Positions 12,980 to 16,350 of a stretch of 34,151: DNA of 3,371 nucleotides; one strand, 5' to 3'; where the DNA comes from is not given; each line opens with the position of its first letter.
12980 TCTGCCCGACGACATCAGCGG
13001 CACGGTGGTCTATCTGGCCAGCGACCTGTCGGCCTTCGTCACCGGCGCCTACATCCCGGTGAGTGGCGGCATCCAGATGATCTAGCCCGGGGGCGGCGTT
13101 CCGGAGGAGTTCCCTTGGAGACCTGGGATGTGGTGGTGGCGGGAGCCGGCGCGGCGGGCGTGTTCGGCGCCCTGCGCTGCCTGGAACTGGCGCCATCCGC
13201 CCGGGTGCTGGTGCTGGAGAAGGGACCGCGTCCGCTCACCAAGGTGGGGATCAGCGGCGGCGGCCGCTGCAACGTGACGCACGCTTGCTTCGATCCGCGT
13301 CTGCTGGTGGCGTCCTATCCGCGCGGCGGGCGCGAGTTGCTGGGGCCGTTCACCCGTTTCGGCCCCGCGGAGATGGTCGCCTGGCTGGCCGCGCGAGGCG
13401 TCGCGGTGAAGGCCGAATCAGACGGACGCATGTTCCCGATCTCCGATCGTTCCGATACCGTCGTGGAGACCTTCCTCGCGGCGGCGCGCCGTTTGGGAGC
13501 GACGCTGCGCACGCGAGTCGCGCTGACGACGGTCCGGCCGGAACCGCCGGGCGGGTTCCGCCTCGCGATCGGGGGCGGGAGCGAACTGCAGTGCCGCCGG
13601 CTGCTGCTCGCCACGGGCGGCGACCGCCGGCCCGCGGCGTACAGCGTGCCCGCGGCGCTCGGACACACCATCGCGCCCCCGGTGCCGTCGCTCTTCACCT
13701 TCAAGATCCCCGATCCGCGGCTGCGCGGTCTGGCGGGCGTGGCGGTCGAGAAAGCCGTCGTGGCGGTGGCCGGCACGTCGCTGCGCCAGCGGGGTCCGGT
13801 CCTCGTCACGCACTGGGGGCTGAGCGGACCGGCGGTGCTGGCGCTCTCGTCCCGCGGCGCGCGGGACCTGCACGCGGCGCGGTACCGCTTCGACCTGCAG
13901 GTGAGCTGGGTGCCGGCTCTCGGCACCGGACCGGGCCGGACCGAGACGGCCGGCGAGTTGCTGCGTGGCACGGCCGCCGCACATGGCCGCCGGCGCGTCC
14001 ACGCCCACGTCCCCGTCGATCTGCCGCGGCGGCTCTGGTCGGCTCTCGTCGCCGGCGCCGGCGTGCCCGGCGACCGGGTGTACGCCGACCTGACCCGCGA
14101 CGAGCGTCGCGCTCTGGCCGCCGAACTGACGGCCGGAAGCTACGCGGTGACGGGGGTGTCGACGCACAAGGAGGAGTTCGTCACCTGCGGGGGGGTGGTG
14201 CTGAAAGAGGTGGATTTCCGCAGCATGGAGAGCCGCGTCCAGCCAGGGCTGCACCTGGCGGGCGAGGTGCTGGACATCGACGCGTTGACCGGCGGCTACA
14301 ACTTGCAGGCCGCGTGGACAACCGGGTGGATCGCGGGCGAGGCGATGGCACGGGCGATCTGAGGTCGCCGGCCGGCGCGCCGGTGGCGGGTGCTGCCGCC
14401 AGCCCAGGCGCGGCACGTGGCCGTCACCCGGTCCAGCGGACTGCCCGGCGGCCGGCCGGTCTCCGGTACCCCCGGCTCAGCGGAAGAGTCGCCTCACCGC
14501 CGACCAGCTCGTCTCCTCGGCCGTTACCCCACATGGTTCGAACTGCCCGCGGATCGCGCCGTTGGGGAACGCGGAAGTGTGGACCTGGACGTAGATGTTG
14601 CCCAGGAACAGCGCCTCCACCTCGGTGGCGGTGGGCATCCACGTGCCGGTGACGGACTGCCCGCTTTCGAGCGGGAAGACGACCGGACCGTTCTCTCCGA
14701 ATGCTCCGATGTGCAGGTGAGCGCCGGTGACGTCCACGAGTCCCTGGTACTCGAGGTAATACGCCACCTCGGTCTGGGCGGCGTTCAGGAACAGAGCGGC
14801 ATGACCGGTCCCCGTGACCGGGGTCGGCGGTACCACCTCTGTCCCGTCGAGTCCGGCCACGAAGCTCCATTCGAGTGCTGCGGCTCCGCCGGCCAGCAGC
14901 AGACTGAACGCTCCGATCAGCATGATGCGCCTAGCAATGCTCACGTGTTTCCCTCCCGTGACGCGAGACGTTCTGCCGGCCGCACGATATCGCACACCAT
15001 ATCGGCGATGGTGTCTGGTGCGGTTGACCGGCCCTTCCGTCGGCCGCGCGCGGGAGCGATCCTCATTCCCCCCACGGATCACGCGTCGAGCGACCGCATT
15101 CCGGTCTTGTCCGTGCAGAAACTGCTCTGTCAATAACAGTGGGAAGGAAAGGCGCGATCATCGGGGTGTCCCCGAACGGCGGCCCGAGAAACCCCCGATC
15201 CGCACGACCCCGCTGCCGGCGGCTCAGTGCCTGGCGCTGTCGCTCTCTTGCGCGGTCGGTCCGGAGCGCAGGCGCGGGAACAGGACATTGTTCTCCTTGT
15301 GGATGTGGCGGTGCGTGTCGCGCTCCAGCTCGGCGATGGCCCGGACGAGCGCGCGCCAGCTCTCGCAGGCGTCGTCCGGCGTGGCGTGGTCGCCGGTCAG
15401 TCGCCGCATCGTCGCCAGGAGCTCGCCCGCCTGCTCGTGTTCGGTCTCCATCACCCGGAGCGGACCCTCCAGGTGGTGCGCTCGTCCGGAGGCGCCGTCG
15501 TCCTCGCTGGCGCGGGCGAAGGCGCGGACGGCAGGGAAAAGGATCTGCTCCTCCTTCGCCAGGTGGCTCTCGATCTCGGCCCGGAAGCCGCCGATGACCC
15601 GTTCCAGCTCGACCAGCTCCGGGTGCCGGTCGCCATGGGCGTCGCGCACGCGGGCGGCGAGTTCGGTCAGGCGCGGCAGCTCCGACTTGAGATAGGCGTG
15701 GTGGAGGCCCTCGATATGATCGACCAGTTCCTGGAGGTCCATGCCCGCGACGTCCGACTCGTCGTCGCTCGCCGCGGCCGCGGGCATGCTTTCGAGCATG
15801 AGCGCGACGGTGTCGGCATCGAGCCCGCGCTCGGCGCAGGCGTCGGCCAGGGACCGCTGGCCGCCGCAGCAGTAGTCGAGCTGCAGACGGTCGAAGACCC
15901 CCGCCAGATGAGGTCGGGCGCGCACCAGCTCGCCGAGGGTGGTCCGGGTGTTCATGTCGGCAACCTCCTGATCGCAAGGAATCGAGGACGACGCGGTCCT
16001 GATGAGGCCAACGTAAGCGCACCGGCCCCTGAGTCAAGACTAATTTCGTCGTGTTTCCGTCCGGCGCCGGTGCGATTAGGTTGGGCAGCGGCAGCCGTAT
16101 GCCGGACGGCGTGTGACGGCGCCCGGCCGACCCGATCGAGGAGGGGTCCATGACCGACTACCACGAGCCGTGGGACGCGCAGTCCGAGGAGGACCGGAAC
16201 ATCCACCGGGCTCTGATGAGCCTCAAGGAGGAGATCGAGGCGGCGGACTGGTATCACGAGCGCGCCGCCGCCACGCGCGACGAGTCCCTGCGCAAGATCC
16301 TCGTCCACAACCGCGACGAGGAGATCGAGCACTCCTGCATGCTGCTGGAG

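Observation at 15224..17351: Iron/oxidative-stress island: YtfE di-iron repair protein divergently paired with an EncFtn-type cargo + family-1 encapsulin nanocompartment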

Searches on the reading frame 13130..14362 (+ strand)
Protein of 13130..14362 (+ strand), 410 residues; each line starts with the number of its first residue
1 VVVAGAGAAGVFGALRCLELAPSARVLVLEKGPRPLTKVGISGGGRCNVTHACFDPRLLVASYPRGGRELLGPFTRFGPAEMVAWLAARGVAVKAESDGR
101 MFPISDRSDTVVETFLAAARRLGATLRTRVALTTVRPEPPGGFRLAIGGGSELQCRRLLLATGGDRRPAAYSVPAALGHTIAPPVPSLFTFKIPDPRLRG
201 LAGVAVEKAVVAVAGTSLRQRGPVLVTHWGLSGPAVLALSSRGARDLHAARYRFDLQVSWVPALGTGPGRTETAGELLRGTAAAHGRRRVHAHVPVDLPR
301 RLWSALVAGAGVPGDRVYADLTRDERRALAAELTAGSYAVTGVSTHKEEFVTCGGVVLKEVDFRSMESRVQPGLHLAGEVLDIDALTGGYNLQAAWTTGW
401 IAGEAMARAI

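Call 3: search_protein_families(library=pfam, proteins=[window:13130-14362:+], max_evalue=0.01)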
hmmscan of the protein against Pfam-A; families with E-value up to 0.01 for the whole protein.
window:13130-14362:+ (410 aa): 3 families
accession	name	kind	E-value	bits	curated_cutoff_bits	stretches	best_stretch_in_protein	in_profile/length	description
PF03486.20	HI0933_like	-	2.2e-64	217.7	50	1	2-404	4-243/244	HI0933-like protein Rossmann domain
PF22780.1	HI0933_like_1st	-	3e-23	82.9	27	1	185-351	1-165/165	HI0933-like protein barrel and H2TH domain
PF01266.30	DAO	-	0.0028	17.7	27.9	0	111-166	151-206/353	FAD dependent oxidoreductase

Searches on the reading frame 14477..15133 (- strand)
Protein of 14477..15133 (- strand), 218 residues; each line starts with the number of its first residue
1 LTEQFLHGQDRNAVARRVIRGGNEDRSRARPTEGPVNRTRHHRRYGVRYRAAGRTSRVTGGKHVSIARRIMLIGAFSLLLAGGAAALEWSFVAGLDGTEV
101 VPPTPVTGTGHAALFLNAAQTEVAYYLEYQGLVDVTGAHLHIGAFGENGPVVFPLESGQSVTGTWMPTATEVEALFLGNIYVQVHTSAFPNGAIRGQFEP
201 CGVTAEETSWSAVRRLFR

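Call 3: search_protein_families(library=pfam, proteins=[window:14477-15133:-], max_evalue=0.01)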
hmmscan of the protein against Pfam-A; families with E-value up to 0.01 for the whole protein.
window:14477-15133:- (218 aa): 1 family
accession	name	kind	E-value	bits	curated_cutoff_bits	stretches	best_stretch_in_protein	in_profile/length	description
PF07452.17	CHRD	-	3e-27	96.3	24.1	1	91-197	1-116/117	CHRD domain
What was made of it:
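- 14477..14944 (-): CHRD-domain protein, about 155 aa from a likely GTG start with an N-terminal hydrophobic leader, 279 bp downstream of ytfE. It is listed as a neighbour only and is not shown to belong to the system. Pfam CHRD 3e-27 (call 3).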

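Call 51: search_protein_families(library=ncbifam, proteins=[window:14477-15133:-], max_evalue=0.001)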
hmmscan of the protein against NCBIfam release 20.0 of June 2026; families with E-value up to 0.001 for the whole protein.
window:14477-15133:- (218 aa): 0 families

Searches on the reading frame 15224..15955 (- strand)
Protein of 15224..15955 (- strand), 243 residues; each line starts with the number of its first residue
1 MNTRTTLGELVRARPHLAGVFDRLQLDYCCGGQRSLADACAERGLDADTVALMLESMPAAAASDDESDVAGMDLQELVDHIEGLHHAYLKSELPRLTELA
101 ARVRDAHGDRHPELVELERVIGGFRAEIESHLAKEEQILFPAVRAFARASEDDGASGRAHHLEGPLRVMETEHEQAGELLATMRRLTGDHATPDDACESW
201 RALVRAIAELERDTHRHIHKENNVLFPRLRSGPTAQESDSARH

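Call 3: search_protein_families(library=pfam, proteins=[window:15224-15955:-], max_evalue=0.01)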
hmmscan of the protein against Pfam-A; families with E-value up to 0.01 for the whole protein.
window:15224-15955:- (243 aa): 2 families
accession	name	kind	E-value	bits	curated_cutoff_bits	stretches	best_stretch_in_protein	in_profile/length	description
PF01814.28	Hemerythrin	-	4.3e-19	69.7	25.3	1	85-229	9-127/127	Hemerythrin HHE cation binding domain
PF04405.19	ScdA_N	-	2.7e-18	65.8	32.5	1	5-56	3-54/56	Domain of Unknown function (DUF542)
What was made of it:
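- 15224..15955 (-): ytfE/RIC: iron-sulfur cluster repair di-iron protein, 243 aa. It has an ScdA_N domain with the DYCCGG motif and a hemerythrin-like four-helix bundle. Pfam ScdA_N 2.7e-18 and Hemerythrin 4.3e-19 (call 3).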

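Call 24: find_homologous_proteins(query=window:15224-15952:-, max_evalue=1e-10)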
Query window:15224-15952:- (242 aa): 6441 proteins with E <= 1e-10 among 8000 candidates; the best 120 are listed.
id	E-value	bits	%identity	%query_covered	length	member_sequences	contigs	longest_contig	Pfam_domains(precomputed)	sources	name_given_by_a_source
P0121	2.1e-153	527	100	100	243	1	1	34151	PF01814.29,PF04405.20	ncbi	ncbi:MAG: iron-sulfur cluster repair di-iron protein [Candidatus Krumholzibacteriia bacterium]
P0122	1.0e-87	312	63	98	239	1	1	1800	PF01814.29,PF04405.20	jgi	jgi:regulator of cell morphogenesis and NO signaling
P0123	1.6e-69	253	51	94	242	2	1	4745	PF01814.29,PF04405.20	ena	-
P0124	6.8e-69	250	54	93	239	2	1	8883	PF01814.29,PF04405.20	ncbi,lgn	-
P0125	2.5e-68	249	54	92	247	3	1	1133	PF01814.29,PF04405.20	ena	-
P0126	5.3e-68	248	53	94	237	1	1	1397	PF01814.29,PF04405.20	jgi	jgi:regulator of cell morphogenesis and NO signaling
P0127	8.3e-68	247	54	93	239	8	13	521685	PF01814.29,PF04405.20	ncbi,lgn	-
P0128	1.5e-67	246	53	93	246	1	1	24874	PF01814.29,PF04405.20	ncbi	-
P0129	1.8e-67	246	51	94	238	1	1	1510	PF01814.29,PF04405.20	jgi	jgi:regulator of cell morphogenesis and NO signaling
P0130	1.5e-66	243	54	93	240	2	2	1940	PF01814.29,PF04405.20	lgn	-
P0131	2.2e-66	242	56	92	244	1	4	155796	PF01814.29,PF04405.20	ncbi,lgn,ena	-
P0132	2.6e-66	242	53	94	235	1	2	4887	PF01814.29,PF04405.20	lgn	-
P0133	9.1e-66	240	52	94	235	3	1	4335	PF01814.29,PF04405.20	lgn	-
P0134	9.1e-66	240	50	94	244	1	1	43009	PF01814.29,PF04405.20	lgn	-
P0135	1.9e-65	239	50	93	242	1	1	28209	PF01814.29,PF04405.20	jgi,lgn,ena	-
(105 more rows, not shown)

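Call 25: find_encoding_contigs(protein=P0122, flank=5000, max_places=2)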
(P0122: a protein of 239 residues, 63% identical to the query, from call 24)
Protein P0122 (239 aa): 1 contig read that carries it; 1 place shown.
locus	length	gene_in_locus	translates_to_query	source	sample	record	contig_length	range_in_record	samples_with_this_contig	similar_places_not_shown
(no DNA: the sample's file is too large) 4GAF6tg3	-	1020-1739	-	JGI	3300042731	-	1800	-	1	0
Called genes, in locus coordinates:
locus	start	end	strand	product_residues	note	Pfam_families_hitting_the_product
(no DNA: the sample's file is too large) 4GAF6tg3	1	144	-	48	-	?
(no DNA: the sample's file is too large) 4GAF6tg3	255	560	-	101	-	PF22277:EncFtn-like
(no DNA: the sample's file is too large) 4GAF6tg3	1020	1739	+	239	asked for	PF04405:ScdA_N, PF01814:Hemerythrin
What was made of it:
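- The closest YtfE relative has the same divergent EncFtn neighbour (call 25). The same divergent layout occurs in an independent metagenome contig whose YtfE is only 63% identical (call 25).
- Tried and rejected: Context of the closest YtfE relative (call 25).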

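Call 26: find_encoding_contigs(protein=P0124, flank=5000, max_places=2)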
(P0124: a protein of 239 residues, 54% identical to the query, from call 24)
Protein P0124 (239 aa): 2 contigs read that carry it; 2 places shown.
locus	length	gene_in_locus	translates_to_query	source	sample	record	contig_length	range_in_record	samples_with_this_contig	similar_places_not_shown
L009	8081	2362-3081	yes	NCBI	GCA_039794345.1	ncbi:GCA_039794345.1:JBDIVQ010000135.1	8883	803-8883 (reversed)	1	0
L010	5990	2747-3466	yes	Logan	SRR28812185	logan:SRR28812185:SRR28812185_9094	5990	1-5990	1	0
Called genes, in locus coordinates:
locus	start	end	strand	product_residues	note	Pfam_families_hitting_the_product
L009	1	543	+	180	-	?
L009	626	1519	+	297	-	PF13480:Acetyltransf_6 (faint), PF00583:Acetyltransf_1, PF13508:Acetyltransf_7 (weak), PF13673:Acetyltransf_10 (faint), PF08445:FR47 (weak)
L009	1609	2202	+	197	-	PF03352:Adenine_glyco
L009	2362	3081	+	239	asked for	PF04405:ScdA_N, PF01814:Hemerythrin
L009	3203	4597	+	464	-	PF01210:NAD_Gly3P_dh_N (weak), PF02254:TrkA_N (faint), PF02558:ApbA (faint), PF02826:2-Hacid_dh_C (faint), PF03446:NAD_binding_2, PF03721:UDPG_MGDP_dh_N, PF00984:UDPG_MGDP_dh, PF03720:UDPG_MGDP_dh_C, +1 more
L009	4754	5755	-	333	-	PF01073:3Beta_HSD, PF01370:Epimerase, PF07993:NAD_binding_4 (faint), PF13460:NAD_binding_10 (faint), PF16363:GDP_Man_Dehyd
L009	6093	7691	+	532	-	PF01467:CTP_transf_like, PF00294:PfkB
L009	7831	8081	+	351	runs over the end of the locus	?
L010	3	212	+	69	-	?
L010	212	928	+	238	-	PF05721:PhyH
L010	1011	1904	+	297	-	PF13480:Acetyltransf_6 (faint), PF00583:Acetyltransf_1, PF13508:Acetyltransf_7 (weak), PF13673:Acetyltransf_10 (faint), PF08445:FR47 (weak)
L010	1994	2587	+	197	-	PF03352:Adenine_glyco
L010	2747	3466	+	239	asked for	PF04405:ScdA_N, PF01814:Hemerythrin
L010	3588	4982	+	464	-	PF01210:NAD_Gly3P_dh_N (weak), PF02254:TrkA_N (faint), PF02558:ApbA (faint), PF02826:2-Hacid_dh_C (faint), PF03446:NAD_binding_2, PF03721:UDPG_MGDP_dh_N, PF00984:UDPG_MGDP_dh, PF03720:UDPG_MGDP_dh_C, +1 more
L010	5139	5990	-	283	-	?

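Call 27: find_encoding_contigs(protein=P0128, flank=5000, max_places=2)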
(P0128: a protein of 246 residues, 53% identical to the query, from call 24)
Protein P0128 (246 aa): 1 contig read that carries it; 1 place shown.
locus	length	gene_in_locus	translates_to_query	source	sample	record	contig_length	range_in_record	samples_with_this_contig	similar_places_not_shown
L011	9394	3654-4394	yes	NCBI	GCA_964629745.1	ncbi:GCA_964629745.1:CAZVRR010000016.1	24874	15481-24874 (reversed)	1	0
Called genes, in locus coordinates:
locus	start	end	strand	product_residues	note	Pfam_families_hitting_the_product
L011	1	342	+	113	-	?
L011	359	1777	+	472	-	PF00072:Response_reg, PF00158:Sigma54_activat, PF14532:Sigma54_activ_2, PF07728:AAA_5, PF25601:AAA_lid_14, PF02954:HTH_8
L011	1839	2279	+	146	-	-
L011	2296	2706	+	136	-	PF00460:Flg_bb_rod (weak), PF06429:Flg_bbr_C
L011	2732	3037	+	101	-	PF02049:FliE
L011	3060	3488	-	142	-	PF02082:Rrf2, PF03444:WHD_HrcA (faint), PF12802:MarR_2 (weak)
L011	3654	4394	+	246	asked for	PF04405:ScdA_N, PF01814:Hemerythrin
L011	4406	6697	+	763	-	PF22085:NorB_cytochrome_c-like, PF00115:COX1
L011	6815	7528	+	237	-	PF03167:UDG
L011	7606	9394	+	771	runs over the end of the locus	PF11412:DsbD_N (weak), PF02683:DsbD_TM, PF13899:Thioredoxin_7 (weak)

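Call 28: find_encoding_contigs(protein=P0131, flank=5000, max_places=2)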
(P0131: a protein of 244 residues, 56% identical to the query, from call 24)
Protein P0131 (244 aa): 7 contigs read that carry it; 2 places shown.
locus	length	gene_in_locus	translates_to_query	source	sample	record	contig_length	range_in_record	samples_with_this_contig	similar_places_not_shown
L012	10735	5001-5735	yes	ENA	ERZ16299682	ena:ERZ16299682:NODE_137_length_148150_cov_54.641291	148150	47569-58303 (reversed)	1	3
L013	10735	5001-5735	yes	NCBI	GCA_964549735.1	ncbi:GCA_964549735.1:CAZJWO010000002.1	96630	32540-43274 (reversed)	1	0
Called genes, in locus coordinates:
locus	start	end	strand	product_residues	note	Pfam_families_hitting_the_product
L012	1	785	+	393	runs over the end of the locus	PF00005:ABC_tran, PF13304:AAA_21 (weak)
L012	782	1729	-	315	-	PF00056:Ldh_1_N, PF02866:Ldh_1_C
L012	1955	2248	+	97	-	PF08984:DUF1858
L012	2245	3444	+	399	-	PF04282:DUF438, PF01814:Hemerythrin, PF13596:PAS_10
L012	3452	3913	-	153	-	PF02082:Rrf2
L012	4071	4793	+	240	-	PF00881:Nitroreductase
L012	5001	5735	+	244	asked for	PF04405:ScdA_N, PF01814:Hemerythrin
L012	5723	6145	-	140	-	PF07366:SnoaL (weak), PF13474:SnoaL_3, PF14534:DUF4440, PF12680:SnoaL_2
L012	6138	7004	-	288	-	PF05175:MTS, PF06325:PrmA (weak), PF13847:Methyltransf_31 (weak), PF08242:Methyltransf_12 (weak), PF13649:Methyltransf_25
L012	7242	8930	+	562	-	PF00501:AMP-binding, PF13193:AMP-binding_C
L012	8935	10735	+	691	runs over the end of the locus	PF13522:GATase_6, PF13537:GATase_7, PF00733:Asn_synthase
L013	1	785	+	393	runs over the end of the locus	PF00005:ABC_tran, PF13304:AAA_21 (weak)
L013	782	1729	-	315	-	PF00056:Ldh_1_N, PF02866:Ldh_1_C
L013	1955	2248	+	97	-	PF08984:DUF1858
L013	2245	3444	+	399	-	PF04282:DUF438, PF01814:Hemerythrin, PF13596:PAS_10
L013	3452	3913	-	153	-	PF02082:Rrf2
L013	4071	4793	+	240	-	PF00881:Nitroreductase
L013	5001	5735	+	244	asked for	PF04405:ScdA_N, PF01814:Hemerythrin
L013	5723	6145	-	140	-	PF07366:SnoaL (weak), PF13474:SnoaL_3, PF14534:DUF4440, PF12680:SnoaL_2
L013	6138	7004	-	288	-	PF05175:MTS, PF06325:PrmA (weak), PF13847:Methyltransf_31 (weak), PF08242:Methyltransf_12 (weak), PF13649:Methyltransf_25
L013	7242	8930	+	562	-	PF00501:AMP-binding, PF13193:AMP-binding_C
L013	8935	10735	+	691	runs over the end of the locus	PF13522:GATase_6, PF13537:GATase_7, PF00733:Asn_synthase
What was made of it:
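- ytfE sits next to Rrf2 genes in other bacteria, L011-L013 (calls 27, 28).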

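Call 31: find_related_loci(query=A2, collection=metagenome_contigs, flank=6000)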
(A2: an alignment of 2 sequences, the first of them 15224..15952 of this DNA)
Query A2 (242 aa) in metagenome_contigs; peptide patterns used: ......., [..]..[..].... (x = any residue, [..] = any of these).
600 stretches matched a pattern (row limit reached: there are more); 525 encode a relative of the query (tblastn E <= 1e-3); the best 80 are kept; 80 distinct loci.
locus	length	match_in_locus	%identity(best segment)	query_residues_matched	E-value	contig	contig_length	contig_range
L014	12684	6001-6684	52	1-227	9e-67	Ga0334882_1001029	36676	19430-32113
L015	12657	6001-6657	47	6-227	3e-65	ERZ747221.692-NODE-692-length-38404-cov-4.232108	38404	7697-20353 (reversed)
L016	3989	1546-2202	46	4-227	3e-65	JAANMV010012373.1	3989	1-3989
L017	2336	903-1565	51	1-226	6e-66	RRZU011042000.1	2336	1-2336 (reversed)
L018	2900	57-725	46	3-227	2e-64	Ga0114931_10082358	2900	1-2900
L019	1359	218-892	47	1-227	2e-67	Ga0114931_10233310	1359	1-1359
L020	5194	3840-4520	46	1-227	3e-63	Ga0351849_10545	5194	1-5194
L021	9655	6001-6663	49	3-228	3e-63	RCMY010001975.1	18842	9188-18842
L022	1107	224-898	46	1-227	2e-67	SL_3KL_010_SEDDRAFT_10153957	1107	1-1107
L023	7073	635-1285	46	5-226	9e-63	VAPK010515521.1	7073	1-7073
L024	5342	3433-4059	47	17-231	1e-62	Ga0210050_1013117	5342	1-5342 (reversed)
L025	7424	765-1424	49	5-227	4e-62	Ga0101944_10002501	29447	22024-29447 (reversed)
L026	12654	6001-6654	48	6-227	8e-62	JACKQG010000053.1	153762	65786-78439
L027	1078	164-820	49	1-226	2e-66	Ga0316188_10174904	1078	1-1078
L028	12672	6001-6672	49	1-227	9e-62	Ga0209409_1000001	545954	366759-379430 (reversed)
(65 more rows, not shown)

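Call 51: search_protein_families(library=ncbifam, proteins=[window:15224-15955:-], max_evalue=0.001)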
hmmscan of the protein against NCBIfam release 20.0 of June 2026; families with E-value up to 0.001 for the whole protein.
window:15224-15955:- (243 aa): 4 families
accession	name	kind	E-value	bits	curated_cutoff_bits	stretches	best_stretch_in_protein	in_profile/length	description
TIGR03652.1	FeS_repair_RIC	equivalog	1e-70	237.9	204.7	1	7-228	1-215/216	iron-sulfur cluster repair di-iron protein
NF008221.0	PRK10992.1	equivalog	9.3e-51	172.4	254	1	5-229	6-216/220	iron-sulfur cluster repair protein YtfE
NF009777.0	PRK13276.1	equivalog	1e-36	126.9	259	1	5-228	6-222/224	iron-sulfur cluster repair di-iron protein ScdA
NF041614.1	FeSrepair_DnrN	equivalog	1.4e-21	77.4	300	1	76-229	14-154/157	iron-sulfur cluster repair protein DnrN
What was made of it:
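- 15224..15955 (-): NCBIfam TIGR03652 equivalog scores 237.9 bits against a cut-off of 204.7 (call 51).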

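Call 52: search_solved_structures(query=window:15224-15952:-, max_evalue=0.001, show_alignments=1)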
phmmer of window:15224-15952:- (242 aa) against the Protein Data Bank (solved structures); distinct sequences matched with E-value up to 0.001: 6.
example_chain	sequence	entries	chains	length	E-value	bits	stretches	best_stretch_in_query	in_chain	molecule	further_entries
7bha_A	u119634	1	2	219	2.4e-35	125.9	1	5-231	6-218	Iron-sulfur cluster repair protein YtfE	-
5fnn_A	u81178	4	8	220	2.5e-35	125.9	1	5-231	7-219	IRON-SULFUR CLUSTER REPAIR PROTEIN YTFE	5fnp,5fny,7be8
7bhc_A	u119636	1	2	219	3e-34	122.3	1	5-231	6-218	Iron-sulfur cluster repair protein YtfE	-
7bhb_A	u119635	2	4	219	3e-34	122.3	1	5-231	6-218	Iron-sulfur cluster repair protein YtfE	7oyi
9r7j_A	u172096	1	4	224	1.4e-27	100.5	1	6-227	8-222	Iron-sulfur cluster repair protein ScdA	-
9j47_A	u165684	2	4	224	8.3e-24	88.2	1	6-227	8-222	Iron-sulfur cluster repair protein ScdA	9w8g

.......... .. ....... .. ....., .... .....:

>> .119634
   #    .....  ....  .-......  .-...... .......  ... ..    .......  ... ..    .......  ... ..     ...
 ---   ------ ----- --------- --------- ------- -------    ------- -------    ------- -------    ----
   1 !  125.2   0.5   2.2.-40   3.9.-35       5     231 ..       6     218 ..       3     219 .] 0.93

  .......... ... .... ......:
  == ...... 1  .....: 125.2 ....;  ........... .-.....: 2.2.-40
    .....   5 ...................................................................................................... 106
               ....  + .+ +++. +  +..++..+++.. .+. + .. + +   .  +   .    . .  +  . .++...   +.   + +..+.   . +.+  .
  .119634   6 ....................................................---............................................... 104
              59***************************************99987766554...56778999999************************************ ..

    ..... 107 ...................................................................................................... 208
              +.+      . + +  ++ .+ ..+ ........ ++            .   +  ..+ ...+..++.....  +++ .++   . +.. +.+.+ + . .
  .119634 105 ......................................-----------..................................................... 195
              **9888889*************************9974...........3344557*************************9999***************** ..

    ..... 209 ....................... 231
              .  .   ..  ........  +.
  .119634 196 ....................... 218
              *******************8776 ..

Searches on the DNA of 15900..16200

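Call 9: search_rna_families(source=window, start=15900, end=16200, threshold=evalue, max_evalue=10)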
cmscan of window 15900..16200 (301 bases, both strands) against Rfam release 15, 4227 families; matches with E-value up to 10: 3.
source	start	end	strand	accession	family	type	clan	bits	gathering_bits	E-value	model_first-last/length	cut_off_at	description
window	16089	16145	+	RF03006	M23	Gene; sRNA;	-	15.7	41.2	2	1-53/53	no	M23 RNA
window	16085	16144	+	RF02946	cow-rumen-1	Gene; sRNA;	-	15.2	53.4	0.64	1-61/61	no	cow-rumen-1 RNA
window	16073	16140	+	RF03756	mir-4891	Gene; miRNA;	-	15.1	100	2.2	1-88/88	no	mir-4891 microRNA precursor family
